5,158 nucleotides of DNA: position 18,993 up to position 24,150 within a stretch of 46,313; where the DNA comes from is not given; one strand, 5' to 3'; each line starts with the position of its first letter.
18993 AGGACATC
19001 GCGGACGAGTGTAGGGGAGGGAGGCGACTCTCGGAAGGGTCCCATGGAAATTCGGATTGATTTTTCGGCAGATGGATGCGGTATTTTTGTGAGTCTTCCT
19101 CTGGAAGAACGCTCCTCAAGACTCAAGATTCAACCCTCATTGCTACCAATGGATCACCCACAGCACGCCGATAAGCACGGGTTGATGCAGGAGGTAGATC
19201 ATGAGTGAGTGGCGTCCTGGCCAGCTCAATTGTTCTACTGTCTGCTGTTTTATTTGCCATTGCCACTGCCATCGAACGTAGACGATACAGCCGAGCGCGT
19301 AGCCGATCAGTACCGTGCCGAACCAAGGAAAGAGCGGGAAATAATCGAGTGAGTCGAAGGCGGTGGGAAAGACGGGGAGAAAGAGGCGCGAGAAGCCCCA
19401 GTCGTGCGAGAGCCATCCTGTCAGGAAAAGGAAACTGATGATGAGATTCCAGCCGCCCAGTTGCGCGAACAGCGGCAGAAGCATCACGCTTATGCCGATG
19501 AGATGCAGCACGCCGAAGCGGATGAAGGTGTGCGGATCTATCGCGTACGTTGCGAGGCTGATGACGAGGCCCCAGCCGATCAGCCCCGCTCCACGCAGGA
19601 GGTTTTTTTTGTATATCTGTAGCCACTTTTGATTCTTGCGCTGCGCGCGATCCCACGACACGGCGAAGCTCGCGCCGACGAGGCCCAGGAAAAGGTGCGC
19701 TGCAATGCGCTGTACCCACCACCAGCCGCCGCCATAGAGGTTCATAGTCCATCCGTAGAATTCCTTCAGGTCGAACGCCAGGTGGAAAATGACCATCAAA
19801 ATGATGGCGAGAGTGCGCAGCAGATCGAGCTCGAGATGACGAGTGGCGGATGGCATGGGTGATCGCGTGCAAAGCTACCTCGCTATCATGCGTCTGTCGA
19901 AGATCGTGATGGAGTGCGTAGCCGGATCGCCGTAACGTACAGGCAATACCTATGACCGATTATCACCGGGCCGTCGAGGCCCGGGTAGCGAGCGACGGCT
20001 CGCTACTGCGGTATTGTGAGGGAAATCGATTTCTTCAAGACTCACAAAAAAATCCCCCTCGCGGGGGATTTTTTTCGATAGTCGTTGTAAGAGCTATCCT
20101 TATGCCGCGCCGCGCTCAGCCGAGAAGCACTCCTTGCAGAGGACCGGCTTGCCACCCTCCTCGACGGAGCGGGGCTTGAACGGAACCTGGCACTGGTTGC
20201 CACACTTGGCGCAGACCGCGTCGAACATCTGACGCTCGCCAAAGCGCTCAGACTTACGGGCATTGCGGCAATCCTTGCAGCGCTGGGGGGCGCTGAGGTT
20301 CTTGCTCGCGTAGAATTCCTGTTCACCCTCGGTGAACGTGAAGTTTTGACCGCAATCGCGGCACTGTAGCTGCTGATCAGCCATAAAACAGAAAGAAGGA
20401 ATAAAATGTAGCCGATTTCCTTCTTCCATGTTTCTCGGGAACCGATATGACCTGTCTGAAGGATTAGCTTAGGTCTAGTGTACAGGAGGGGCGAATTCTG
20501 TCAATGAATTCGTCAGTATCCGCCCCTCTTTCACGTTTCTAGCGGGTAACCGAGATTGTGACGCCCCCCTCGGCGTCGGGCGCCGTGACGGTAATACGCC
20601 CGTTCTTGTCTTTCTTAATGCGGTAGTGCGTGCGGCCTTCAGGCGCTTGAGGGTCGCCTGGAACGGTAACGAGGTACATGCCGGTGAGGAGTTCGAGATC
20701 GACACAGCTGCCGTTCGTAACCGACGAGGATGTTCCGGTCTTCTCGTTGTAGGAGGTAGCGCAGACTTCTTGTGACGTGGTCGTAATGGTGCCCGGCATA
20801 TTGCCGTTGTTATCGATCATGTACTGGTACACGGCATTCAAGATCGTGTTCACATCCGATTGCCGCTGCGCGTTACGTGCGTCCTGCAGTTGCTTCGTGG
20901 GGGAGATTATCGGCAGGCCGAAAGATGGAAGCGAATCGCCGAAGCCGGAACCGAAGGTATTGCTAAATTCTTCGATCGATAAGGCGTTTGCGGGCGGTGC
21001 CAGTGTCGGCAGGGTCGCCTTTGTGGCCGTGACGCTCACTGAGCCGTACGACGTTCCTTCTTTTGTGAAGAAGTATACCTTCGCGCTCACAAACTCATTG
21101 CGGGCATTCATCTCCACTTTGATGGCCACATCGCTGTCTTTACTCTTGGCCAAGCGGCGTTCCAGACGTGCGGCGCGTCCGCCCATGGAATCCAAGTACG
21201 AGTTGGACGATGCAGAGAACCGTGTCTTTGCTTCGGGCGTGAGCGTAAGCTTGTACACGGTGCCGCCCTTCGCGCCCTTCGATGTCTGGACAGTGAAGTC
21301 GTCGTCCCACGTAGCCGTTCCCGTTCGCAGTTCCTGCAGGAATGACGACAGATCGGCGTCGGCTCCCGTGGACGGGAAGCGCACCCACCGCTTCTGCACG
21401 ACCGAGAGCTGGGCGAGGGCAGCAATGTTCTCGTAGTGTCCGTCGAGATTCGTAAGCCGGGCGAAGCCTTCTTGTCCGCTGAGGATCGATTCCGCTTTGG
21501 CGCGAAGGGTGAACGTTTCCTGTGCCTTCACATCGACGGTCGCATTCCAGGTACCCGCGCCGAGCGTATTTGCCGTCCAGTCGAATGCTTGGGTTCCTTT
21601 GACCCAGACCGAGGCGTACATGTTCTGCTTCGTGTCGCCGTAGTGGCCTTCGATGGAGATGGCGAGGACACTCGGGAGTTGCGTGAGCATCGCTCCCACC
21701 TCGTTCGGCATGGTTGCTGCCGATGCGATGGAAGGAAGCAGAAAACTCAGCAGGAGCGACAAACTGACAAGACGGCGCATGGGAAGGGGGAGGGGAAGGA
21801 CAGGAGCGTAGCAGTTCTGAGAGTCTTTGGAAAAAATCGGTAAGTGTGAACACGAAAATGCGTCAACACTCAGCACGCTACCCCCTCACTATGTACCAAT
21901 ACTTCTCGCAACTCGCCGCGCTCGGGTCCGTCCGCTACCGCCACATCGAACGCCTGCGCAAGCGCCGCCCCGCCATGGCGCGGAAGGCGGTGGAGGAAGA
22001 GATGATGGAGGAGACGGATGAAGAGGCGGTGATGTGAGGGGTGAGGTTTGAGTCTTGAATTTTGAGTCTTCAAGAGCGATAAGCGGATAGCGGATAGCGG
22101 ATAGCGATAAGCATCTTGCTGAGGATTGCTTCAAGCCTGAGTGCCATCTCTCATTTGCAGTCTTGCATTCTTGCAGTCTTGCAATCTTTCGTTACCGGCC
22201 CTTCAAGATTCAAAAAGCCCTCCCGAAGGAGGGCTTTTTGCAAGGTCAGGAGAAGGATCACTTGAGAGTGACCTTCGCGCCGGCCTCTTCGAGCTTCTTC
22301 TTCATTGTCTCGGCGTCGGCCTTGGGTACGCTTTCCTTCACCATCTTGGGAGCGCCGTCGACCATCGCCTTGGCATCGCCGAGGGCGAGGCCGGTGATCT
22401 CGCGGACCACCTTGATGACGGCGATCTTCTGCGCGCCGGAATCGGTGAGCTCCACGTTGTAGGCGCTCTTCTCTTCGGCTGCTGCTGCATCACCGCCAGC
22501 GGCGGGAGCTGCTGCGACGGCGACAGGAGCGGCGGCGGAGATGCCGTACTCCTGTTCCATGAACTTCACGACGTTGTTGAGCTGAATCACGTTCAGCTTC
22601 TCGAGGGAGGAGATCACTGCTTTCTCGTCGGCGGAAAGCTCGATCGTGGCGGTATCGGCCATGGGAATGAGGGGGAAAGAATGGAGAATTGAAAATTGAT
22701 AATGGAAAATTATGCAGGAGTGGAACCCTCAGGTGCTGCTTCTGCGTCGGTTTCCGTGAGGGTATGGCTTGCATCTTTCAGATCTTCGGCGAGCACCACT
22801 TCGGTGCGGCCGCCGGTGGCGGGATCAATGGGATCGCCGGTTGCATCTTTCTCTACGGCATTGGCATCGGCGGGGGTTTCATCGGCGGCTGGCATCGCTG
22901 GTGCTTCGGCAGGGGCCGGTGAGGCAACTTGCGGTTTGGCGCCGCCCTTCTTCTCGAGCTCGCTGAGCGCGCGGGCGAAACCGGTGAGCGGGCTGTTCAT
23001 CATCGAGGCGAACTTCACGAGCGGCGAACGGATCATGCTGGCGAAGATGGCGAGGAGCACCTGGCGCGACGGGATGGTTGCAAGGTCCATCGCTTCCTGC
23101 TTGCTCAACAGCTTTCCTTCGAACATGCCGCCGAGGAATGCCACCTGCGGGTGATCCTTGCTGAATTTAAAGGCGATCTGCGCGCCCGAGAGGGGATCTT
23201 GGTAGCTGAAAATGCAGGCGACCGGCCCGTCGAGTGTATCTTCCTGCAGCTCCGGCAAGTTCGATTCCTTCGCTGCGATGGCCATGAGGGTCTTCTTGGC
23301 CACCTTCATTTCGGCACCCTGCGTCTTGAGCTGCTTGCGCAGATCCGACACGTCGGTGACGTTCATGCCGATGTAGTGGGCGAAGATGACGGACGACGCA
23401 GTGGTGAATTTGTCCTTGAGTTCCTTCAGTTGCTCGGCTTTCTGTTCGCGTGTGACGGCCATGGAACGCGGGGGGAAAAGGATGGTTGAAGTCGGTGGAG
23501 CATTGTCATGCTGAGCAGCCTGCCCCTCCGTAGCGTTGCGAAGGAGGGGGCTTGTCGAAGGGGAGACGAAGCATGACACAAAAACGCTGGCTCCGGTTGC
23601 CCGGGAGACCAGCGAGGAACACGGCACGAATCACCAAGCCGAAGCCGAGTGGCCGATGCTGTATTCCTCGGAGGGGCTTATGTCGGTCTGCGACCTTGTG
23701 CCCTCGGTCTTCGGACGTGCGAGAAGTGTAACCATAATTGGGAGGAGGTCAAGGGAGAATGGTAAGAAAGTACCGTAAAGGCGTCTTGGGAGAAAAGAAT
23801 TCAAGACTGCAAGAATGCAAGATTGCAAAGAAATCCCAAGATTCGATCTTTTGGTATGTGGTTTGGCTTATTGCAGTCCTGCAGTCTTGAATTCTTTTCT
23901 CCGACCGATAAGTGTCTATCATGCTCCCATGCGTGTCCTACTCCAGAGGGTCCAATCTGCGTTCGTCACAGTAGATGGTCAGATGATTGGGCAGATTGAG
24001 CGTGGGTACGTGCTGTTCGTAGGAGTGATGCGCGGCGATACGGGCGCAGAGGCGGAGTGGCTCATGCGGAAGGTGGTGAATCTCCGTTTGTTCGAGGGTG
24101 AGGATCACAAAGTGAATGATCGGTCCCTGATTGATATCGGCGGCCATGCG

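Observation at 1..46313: Most intergenic spacers are occupied by families of degenerate 7-8-nt tandem-repeat arrays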

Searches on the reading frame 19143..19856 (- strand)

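Call 12: search_protein_families(library=pfam, proteins=[window:19143-19856:-])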
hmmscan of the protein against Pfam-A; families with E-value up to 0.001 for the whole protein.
window:19143-19856:- (237 aa): 2 families
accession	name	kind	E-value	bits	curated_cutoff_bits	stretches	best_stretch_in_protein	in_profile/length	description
PF07786.18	HGSNAT_cat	-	6.7e-57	193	22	1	6-226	1-222/222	Heparan-alpha-glucosaminide N-acetyltransferase, catalytic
PF01757.29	Acyl_transf_3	-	7.4e-09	35.5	31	1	9-118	3-109/326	Acyltransferase domain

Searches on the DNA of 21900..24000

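Call 114: search_rna_families(source=window, start=21900, end=24000, threshold=evalue, max_evalue=1)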
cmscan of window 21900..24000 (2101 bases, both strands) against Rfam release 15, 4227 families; matches with E-value up to 1: 8.
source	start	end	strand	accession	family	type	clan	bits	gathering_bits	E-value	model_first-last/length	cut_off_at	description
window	23791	23899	+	RF04157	MIR9486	Gene; miRNA;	-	35.5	100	5.3e-05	1-119/119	no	MIR9486 microRNA precursor family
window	23780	23910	-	RF01911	MIR2118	Gene; miRNA;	-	30.2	85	0.0024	1-170/170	no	MIR2118 microRNA precursor family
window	22150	22241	+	RF00106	RNAI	Gene; antisense;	-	23.7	47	0.13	1-102/102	no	RNAI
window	22212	22262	-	RF02438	SpF51_sRNA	Gene; sRNA;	-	23.5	50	0.23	1-45/45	no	Streptococcus sRNA SpF51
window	22211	22389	-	RF02766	Ysr49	Gene; sRNA;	-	22.7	95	0.15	1-124/124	no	Yersinia sRNA 49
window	22213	22309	-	RF02144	rsmX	Gene;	CL00106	20.2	56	0.56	1-114/114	no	rsmX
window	22192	22334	-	RF02225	sX6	Gene; sRNA;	-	18.7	40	0.037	1-342/342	no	Proteobacterial sRNA sX6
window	22937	22979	+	RF02448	SpR20_sRNA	Gene; sRNA;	-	18.3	45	0.87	1-45/45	no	Streptococcus sRNA SpR20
